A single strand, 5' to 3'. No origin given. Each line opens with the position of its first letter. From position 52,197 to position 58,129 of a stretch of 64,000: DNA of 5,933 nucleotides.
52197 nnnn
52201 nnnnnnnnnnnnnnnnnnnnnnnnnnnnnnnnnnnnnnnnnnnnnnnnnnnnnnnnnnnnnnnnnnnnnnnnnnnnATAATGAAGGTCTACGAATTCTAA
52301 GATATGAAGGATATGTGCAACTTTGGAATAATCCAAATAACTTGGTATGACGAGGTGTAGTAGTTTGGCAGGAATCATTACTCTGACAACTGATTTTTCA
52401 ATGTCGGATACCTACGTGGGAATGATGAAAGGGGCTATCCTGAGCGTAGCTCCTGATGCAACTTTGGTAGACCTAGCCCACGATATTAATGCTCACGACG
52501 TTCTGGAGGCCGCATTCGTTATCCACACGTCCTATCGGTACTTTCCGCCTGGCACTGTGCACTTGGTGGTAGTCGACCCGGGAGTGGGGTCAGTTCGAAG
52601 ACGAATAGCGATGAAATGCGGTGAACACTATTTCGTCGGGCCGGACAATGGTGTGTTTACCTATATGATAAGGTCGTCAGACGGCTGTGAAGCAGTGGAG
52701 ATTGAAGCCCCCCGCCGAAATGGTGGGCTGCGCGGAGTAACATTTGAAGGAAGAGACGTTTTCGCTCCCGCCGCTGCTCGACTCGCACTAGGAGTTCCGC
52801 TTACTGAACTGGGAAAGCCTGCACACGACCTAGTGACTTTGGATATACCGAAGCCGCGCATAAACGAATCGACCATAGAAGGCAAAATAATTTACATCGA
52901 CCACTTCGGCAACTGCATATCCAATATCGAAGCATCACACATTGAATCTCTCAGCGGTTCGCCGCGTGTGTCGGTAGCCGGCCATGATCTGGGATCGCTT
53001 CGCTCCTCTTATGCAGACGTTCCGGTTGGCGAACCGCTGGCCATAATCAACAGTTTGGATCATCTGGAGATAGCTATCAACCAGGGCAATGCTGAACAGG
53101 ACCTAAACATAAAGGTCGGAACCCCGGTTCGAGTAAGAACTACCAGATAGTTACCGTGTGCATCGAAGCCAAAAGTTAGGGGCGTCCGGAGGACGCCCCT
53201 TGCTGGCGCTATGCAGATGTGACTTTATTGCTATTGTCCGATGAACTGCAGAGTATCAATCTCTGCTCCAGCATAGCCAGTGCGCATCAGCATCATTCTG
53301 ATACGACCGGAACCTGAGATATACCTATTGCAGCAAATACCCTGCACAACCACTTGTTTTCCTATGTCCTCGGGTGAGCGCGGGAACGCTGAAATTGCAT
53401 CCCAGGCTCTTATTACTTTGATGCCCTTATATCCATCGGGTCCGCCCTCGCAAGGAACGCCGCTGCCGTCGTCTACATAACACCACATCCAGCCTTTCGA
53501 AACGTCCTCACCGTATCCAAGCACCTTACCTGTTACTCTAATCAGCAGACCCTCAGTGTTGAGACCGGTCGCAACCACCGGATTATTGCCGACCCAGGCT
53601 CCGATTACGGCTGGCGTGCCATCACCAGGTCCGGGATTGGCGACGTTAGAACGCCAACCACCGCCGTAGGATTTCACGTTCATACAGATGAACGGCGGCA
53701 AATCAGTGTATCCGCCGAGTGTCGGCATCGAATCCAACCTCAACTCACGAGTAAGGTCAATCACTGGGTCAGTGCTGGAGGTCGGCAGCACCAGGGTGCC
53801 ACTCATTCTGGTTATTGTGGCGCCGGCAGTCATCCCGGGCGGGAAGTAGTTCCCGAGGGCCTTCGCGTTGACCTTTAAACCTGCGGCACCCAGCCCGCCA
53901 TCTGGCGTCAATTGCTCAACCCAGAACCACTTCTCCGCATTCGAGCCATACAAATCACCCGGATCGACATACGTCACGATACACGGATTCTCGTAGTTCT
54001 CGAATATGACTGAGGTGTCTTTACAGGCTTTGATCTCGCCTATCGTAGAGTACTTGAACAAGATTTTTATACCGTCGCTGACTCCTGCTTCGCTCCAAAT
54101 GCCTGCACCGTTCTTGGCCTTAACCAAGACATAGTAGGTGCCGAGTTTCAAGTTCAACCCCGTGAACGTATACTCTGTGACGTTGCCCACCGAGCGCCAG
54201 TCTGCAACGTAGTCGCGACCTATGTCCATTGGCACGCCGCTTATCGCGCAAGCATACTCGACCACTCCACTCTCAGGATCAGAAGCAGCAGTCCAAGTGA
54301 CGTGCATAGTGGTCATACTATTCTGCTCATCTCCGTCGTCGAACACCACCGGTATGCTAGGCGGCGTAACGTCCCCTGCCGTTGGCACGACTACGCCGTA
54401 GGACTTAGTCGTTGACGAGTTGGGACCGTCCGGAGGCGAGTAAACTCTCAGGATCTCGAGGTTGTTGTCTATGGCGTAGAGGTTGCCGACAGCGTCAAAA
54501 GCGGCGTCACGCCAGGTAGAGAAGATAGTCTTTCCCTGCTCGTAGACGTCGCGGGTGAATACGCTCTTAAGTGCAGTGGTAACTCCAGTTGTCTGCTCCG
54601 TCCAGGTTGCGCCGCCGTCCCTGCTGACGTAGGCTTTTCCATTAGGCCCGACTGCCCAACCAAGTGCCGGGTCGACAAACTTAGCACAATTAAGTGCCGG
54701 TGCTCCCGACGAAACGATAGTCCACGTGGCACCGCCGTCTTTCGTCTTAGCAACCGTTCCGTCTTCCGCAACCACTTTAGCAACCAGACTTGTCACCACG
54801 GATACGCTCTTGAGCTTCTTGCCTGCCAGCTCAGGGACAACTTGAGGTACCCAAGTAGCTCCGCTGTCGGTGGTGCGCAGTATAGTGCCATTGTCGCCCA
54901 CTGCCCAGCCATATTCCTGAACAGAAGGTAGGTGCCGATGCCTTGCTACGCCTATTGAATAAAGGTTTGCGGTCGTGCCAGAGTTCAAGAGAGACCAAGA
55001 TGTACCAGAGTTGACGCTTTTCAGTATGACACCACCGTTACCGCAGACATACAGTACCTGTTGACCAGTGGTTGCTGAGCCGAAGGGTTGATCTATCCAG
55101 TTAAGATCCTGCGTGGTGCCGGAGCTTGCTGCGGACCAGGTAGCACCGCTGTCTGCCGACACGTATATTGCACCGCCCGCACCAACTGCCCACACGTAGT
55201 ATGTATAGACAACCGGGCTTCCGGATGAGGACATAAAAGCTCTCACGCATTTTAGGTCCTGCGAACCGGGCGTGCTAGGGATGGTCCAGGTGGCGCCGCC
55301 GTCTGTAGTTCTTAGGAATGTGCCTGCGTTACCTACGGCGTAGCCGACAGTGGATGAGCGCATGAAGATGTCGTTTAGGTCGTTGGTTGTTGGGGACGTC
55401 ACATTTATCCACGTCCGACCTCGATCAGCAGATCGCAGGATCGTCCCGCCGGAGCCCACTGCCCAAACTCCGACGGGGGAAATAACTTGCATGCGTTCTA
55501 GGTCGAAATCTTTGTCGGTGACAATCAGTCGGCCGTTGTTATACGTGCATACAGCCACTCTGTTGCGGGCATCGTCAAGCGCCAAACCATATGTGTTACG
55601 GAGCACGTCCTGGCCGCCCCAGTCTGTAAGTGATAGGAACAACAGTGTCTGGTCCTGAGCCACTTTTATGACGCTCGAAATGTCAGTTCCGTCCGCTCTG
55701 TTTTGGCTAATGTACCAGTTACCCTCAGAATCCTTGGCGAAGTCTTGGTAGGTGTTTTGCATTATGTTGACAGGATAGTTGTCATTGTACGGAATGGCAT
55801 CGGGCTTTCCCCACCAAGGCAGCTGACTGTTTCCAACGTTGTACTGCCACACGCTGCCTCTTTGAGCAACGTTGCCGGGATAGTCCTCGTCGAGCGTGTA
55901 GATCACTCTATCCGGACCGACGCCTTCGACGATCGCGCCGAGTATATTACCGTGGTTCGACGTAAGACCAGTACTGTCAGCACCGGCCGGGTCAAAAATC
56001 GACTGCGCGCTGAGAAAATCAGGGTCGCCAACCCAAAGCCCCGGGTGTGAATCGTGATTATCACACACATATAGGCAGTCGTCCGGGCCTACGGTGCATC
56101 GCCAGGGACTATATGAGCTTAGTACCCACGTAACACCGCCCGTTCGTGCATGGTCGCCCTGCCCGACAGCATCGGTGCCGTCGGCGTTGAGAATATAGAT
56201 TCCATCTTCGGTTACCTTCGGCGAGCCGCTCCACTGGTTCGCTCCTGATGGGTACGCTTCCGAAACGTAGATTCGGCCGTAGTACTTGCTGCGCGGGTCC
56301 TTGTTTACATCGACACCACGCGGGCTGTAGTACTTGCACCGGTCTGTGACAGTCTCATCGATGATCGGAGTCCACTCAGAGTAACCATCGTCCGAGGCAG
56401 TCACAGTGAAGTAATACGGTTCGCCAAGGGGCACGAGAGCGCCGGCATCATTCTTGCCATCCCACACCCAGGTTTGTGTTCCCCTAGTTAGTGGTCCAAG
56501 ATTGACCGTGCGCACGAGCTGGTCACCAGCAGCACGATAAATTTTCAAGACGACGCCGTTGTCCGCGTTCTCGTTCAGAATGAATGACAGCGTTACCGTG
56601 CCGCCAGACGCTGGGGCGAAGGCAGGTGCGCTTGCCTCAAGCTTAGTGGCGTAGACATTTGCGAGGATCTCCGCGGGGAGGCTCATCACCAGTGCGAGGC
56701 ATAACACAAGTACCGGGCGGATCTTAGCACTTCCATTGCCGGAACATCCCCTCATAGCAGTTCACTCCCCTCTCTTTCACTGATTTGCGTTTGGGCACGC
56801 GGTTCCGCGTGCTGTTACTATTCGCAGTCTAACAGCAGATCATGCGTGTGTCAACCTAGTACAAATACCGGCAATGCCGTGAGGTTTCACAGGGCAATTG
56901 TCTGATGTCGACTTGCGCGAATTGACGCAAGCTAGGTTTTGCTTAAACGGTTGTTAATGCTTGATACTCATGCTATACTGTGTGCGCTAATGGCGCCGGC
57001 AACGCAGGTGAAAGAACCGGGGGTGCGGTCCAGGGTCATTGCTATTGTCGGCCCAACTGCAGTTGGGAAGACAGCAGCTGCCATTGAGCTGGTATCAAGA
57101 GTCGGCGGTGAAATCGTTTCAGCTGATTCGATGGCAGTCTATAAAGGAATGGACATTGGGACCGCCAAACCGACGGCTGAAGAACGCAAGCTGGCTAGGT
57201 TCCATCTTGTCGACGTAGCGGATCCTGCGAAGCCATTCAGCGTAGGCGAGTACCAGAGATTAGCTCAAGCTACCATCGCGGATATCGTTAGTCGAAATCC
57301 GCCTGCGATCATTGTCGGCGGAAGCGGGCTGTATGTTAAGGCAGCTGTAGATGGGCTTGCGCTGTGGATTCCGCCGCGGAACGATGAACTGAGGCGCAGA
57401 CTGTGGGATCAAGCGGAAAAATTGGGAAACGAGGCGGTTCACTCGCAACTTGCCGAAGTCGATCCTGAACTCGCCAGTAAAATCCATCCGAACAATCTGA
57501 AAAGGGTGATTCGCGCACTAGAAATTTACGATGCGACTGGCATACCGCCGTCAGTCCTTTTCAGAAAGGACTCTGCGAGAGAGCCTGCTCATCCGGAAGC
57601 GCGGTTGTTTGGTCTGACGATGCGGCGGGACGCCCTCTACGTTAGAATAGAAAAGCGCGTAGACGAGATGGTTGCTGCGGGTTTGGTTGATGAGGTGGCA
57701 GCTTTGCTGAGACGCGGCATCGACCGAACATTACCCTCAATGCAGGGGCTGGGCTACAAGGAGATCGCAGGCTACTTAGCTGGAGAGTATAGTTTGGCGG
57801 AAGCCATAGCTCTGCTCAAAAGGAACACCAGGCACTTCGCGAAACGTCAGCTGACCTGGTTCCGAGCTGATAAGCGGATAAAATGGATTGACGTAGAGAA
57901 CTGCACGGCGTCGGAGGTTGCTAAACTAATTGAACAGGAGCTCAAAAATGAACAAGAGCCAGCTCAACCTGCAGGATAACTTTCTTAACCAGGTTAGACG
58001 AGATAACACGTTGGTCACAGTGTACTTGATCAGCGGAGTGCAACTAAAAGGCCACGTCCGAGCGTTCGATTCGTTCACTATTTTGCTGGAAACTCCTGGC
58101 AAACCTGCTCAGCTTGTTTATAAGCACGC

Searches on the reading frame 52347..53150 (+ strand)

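Call 21: search_protein_families(library=pfam, proteins=[window:52347-53150:+], max_evalue=0.001)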
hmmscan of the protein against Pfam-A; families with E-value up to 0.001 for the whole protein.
window:52347-53150:+ (267 aa): 2 families
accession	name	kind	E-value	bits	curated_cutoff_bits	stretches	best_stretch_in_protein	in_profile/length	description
PF01887.21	SAM_HAT_N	-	2.9e-54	183.2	26.3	1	11-156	1-145/145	SAM hydroxide adenosyltransferase N-terminal domain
PF20257.3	SAM_HAT_C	-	9.7e-27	93.6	25.5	1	179-262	1-84/84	SAM hydroxide adenosyltransferase C-terminal domain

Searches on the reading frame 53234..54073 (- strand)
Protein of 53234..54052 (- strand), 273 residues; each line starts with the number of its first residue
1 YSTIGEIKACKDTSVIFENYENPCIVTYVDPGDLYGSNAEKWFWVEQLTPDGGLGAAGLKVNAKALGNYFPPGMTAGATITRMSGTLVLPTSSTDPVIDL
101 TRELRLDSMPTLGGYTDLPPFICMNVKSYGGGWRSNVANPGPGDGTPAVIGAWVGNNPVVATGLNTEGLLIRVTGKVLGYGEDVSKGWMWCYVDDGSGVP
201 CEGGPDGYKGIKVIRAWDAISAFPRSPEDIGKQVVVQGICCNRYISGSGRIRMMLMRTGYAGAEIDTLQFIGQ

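Call 12: find_homologous_proteins(query=window:53234-54052:-, max_evalue=0.001)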
Query seq(273 aa) (273 aa): 1 proteins with E <= 0.001 among 1623 candidates.
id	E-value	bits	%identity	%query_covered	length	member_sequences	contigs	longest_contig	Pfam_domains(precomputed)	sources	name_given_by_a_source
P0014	4.6e-50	189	51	72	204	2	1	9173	-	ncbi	ncbi:MAG: hypothetical protein ACP5R5_07235, partial [Armatimonadota bacterium]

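Call 48: find_homologous_proteins(query=A6, max_evalue=0.001)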
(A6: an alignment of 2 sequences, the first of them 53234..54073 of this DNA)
Query A6 (2 sequences) (280 aa, profile of the alignment): 2 proteins with E <= 0.001 among 8000 candidates.
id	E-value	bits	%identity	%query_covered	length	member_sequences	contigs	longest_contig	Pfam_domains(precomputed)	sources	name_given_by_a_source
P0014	5.3e-123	428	51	70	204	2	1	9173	-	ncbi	ncbi:MAG: hypothetical protein ACP5R5_07235, partial [Armatimonadota bacterium]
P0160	2.6e-46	176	71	44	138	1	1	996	-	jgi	jgi:hypothetical protein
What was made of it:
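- Tried and rejected: The word-indexed homology search with B's tail, alone and as a two-sequence profile, found only two relatives (calls 12, 48).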

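Call 54: predict_structure(alignment_id=A7)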
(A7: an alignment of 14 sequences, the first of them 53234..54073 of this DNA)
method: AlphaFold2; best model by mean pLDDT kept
length: 280 residues; sequences in the alignment: 14
mean_pLDDT: 44.9   pTM: 0.47
mean pLDDT of the five models: 44.9, 44.5, 43.3, 41.5, 41.2
residues with pLDDT >= 90: 0; 70-90: 38; 50-70: 53; < 50: 189
segments of 3 or more residues with pLDDT < 50: 1-172, 265-275, 277-280
pLDDT, mean of each block of 10 residues (from residue 1): 25 26 26 33 36 33 30 37 30 25 28 29 35 40 39 38 38 55 79 80 65 71 63 77 64 62 49 44
secondary structure, 60 per line:
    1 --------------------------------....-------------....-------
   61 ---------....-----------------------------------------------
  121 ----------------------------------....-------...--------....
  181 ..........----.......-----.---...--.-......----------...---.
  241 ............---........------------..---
elements in order: E33-36 E50-53 H70-73 E155-158 E166-168 E177-190 E195-201 E218-223 E240-252 E256-263
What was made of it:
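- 53234..53689 (-): Divergent (B-type) copy of the shared domain (residues ~1023-1174), with insertions between the strands. The AlphaFold2 model is poor overall (pLDDT 45), but this part has pLDDT 55-80 and five strands in the same order (call 54).
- Tried and rejected: The B-type variant is rare, and the multiple alignment was too shallow for a confident AlphaFold2 model (pLDDT 45, call 54).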

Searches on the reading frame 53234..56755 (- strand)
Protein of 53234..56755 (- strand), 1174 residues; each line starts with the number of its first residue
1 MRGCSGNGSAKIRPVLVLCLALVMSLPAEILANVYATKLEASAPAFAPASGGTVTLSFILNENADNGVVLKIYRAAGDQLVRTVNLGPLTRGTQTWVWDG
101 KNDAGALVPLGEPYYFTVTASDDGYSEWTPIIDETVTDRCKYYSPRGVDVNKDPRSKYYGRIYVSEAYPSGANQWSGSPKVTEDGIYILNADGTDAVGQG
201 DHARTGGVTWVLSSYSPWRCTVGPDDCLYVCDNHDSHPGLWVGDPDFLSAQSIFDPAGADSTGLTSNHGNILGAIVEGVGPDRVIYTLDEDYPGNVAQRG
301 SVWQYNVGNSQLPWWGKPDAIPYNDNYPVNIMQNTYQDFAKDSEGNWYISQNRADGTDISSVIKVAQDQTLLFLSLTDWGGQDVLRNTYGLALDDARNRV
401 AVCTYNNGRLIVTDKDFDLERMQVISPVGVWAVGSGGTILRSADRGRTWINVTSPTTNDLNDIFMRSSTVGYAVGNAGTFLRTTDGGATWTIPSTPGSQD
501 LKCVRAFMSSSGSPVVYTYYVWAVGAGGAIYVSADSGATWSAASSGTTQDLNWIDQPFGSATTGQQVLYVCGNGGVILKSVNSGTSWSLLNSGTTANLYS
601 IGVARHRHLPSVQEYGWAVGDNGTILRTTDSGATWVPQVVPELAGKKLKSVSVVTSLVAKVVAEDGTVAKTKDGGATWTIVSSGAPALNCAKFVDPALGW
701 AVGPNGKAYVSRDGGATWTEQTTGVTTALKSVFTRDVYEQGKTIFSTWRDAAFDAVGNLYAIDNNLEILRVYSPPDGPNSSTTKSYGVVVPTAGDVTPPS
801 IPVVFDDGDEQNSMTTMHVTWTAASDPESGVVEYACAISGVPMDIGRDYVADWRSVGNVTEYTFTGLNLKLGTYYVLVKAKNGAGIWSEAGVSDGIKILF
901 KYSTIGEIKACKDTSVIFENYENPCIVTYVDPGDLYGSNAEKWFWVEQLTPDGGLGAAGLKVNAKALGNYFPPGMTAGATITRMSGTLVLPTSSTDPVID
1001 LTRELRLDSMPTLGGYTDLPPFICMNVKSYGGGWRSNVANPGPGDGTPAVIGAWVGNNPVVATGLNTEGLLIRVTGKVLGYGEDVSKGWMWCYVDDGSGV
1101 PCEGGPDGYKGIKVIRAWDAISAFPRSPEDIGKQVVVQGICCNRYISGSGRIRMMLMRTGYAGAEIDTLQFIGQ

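Call 7: search_protein_families(library=pfam, proteins=[window:53234-56755:-], max_evalue=1)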
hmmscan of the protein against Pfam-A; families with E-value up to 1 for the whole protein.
window:53234-56755:- (1174 aa): 7 families
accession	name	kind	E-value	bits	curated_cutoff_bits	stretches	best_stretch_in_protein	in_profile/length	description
PF14870.12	PSII_BNR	-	6.5e-22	78.6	27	5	586-681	8-97/303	Photosynthesis system II assembly factor YCF48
PF13860.13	FlgD_ig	-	2.1e-13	50.5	27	1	51-123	7-78/79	FlgD Ig-like domain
PF15902.12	Sortilin-Vps10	-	4.4e-12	46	33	2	438-556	2-124/446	Sortilin, neurotensin receptor 3,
PF02012.26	BNR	-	7.1e-07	28.7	27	1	709-719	1-11/12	BNR/Asp-box repeat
PF07495.19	Y_Y_Y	-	0.019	15.3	26.6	1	852-890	20-56/65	Y_Y_Y domain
PF16656.11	Pur_ac_phosph_N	-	0.022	15.7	30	1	813-889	11-87/93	Purple acid Phosphatase, N-terminal domain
PF23518.1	WW_2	-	0.059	13.4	27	0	943-955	10-22/36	WW domain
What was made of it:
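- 53231..56755 (-): Gene B: 1174-aa exported protein, made of signal peptide, FlgD_ig-like domain, BNR/Ycf48-type propeller, FN3-like region and a divergent copy of the C-terminal domain. Pfam PSII_BNR E 6.5e-22, FlgD_ig E 2e-13, Sortilin-Vps10 and BNR (call 7).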

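Call 9: search_protein_families(library=ncbifam, proteins=[window:53234-56755:-], max_evalue=1)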
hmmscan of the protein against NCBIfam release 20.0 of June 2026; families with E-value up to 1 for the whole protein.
window:53234-56755:- (1174 aa): 5 families
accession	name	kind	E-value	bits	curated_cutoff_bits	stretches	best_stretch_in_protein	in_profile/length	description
NF010237.0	PRK13684.1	equivalog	1.6e-20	73.4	326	5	570-682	61-168/334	photosynthesis system II assembly factor Ycf48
NF045728.1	glycosyl_F510_1955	equivalog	2e-14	53.4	175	3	577-725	74-217/246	F510_1955 family glycosylhydrolase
NF005176.1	PRK06655.1-1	equivalog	4e-07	30.2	230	1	56-127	88-156/197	flagellar hook assembly protein FlgD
NF009276.0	PRK12633.1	equivalog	1.5e-06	28.1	383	1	48-123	112-184/234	flagellar basal body rod modification protein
NF009452.0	PRK12812.1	equivalog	0.00013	21.3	258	1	54-114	139-200/289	flagellar basal body rod modification protein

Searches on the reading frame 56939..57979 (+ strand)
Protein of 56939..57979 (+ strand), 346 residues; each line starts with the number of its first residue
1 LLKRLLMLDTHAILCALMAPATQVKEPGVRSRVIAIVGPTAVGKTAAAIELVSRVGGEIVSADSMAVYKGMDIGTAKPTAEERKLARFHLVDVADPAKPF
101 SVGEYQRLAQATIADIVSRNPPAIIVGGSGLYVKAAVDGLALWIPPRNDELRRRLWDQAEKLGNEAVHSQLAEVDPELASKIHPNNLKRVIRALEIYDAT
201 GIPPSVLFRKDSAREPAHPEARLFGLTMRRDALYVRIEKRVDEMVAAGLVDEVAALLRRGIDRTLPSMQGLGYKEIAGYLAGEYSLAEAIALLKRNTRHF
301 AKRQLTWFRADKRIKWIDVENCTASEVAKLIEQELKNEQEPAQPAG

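Call 21: search_protein_families(library=pfam, proteins=[window:56939-57979:+], max_evalue=0.001)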
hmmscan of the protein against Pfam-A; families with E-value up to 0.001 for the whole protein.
window:56939-57979:+ (346 aa): 2 families
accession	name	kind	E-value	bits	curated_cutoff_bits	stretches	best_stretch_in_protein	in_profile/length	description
PF01715.23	IPPT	-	7.7e-88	294.7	23.6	1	67-310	2-242/243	IPP transferase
PF01745.22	IPT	-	2.5e-07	30.8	20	1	32-92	2-63/233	Isopentenyl transferase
